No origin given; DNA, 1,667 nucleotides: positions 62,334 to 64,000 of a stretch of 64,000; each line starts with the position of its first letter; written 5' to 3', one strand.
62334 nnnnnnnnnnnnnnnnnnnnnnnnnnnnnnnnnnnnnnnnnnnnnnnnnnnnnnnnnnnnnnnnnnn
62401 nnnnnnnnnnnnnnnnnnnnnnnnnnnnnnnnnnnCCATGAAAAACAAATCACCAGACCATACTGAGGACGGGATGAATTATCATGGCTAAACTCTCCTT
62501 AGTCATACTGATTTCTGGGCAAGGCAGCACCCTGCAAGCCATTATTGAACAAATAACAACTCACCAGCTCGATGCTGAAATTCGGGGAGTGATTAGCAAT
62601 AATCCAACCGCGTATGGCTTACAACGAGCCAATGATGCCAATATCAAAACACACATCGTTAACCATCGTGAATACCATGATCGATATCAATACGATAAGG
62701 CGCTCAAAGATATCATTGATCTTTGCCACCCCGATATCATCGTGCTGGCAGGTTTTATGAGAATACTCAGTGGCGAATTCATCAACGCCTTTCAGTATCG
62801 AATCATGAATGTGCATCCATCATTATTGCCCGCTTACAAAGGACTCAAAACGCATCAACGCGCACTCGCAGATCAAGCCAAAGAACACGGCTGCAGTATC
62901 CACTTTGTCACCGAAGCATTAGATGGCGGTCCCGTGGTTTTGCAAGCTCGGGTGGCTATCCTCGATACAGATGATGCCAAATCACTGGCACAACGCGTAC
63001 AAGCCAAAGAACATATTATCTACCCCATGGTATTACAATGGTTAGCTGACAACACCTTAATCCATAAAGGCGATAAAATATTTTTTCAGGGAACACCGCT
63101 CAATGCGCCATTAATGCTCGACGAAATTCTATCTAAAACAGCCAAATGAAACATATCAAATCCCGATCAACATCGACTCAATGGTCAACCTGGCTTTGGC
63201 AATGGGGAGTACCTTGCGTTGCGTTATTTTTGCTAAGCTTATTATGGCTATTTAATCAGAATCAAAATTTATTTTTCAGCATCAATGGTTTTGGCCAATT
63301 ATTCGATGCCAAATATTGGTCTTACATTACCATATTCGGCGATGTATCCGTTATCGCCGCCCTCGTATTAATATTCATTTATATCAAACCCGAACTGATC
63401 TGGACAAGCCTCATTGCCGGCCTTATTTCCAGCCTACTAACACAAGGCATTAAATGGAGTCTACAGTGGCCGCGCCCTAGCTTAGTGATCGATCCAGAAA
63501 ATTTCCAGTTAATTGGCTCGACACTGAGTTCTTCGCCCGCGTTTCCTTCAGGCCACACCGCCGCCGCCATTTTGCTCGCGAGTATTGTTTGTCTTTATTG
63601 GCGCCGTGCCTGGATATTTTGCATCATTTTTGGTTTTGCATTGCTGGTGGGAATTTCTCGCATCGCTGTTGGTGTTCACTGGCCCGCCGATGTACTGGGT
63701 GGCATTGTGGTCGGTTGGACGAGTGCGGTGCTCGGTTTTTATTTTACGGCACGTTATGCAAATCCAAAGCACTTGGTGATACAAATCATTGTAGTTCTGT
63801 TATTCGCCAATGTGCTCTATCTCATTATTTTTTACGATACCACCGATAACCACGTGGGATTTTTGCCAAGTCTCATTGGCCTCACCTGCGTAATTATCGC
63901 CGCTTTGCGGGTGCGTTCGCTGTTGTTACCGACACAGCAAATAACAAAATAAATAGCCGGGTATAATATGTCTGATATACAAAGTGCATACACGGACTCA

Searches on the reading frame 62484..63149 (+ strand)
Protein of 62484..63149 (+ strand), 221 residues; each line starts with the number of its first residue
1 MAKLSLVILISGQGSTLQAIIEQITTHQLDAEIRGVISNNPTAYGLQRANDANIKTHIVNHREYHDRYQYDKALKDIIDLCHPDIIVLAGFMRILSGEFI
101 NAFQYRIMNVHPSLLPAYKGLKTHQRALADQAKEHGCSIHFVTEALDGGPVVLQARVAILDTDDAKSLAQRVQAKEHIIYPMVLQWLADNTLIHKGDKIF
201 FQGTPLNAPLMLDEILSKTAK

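Call 73: search_protein_families(library=pfam, proteins=[window:62484-63149:+], max_evalue=0.000001)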
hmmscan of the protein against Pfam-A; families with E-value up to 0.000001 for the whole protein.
window:62484-63149:+ (221 aa): 1 family
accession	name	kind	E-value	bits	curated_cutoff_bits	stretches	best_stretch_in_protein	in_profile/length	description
PF00551.24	Formyl_trans_N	-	1.4e-58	198.1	26.1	1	6-184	3-181/181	Formyl transferase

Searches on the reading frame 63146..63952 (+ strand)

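Call 73: search_protein_families(library=pfam, proteins=[window:63146-63952:+], max_evalue=0.000001)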
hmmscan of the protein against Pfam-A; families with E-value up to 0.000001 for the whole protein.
window:63146-63952:+ (268 aa): 2 families
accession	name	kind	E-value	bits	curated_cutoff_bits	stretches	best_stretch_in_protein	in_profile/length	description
PF01569.27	PAP2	-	5e-24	84.9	27.2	1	88-201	5-125/130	PAP2 superfamily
PF14378.12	PAP2_3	-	7e-07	29.7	27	1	131-195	125-189/190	PAP2 superfamily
